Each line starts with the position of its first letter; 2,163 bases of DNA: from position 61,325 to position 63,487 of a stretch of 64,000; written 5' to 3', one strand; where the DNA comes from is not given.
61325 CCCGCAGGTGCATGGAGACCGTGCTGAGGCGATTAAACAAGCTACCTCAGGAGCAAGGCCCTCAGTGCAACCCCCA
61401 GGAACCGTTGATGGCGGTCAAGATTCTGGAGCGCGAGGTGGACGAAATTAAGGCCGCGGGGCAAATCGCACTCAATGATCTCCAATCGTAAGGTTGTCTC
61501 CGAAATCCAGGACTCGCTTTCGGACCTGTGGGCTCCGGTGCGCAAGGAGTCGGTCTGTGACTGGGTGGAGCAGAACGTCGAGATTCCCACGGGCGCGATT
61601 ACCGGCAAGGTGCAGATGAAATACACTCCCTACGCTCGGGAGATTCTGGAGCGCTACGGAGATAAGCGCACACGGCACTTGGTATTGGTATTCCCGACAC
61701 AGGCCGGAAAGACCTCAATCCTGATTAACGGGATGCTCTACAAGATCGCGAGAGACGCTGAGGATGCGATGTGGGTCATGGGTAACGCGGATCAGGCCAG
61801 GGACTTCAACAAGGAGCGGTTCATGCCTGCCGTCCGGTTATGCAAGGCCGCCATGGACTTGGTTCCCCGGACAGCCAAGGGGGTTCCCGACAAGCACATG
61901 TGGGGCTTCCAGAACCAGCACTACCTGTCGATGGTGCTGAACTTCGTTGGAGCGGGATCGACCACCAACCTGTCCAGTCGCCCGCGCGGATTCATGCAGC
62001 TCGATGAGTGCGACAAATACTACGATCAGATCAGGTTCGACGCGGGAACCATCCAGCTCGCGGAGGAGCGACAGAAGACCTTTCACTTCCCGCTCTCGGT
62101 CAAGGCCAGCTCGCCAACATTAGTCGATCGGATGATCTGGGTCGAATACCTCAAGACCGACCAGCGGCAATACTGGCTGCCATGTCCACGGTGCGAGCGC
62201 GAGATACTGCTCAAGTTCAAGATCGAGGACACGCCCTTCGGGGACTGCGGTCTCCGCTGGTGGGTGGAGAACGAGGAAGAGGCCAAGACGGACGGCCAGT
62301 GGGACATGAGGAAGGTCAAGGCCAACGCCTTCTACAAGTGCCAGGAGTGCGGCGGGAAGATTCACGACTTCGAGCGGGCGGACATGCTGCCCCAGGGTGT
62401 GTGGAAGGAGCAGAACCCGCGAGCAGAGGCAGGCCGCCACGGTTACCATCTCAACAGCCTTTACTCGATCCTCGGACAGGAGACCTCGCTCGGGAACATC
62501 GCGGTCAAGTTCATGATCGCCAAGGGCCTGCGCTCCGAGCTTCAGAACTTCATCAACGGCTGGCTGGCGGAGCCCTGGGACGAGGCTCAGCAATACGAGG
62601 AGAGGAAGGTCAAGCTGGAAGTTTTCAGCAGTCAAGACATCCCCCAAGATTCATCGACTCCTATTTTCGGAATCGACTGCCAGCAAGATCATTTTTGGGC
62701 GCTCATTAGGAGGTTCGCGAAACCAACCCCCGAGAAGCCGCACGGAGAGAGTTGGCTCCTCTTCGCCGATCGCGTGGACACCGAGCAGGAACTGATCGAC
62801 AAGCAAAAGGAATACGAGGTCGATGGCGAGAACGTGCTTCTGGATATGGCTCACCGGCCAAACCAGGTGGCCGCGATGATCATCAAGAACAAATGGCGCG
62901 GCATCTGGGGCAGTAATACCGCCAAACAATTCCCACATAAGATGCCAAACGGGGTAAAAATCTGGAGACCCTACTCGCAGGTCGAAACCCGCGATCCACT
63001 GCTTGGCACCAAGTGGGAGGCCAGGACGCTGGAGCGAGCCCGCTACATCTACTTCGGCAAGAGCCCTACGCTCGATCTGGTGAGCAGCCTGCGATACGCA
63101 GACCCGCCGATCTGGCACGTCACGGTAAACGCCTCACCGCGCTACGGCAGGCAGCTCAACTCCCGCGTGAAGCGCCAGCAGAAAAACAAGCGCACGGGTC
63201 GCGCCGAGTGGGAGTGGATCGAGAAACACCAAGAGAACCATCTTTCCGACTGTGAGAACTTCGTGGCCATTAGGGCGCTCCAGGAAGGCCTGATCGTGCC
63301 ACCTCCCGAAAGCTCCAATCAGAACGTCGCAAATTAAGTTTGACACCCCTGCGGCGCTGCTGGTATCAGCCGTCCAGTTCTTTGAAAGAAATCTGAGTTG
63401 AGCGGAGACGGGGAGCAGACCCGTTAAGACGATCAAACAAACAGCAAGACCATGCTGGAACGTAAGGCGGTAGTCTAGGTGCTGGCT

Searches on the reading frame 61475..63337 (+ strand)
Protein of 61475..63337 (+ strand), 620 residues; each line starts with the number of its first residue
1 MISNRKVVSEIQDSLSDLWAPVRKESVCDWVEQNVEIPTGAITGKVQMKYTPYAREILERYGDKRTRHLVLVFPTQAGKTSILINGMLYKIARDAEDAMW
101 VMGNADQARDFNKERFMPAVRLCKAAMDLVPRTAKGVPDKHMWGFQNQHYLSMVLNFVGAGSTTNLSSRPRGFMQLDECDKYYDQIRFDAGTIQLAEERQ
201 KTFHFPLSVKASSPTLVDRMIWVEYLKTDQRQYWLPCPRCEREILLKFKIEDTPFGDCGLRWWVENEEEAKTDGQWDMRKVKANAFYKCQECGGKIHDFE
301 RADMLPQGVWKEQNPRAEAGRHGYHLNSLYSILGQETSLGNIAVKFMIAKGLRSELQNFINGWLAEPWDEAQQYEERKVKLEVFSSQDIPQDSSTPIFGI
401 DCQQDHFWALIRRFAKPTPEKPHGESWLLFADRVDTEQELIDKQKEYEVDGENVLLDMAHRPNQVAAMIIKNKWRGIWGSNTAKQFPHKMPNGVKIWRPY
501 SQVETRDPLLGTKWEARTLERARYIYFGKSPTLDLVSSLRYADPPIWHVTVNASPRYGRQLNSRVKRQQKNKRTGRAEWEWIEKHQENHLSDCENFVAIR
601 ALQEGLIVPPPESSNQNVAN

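Call 86: search_protein_families(library=pfam, proteins=[window:61475-63337:+], max_evalue=0.001)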
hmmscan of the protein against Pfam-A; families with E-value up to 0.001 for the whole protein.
window:61475-63337:+ (620 aa): 2 families
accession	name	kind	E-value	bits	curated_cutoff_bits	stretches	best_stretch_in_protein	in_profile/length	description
PF05876.18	GpA_ATPase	-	3.7e-42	145.1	25.6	1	41-310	2-247/247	Phage terminase large subunit gpA, ATPase domain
PF20454.4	GpA_nuclease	-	4.6e-13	49.5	22.5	1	322-431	2-109/294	Terminase large subunit gpA, endonuclease domain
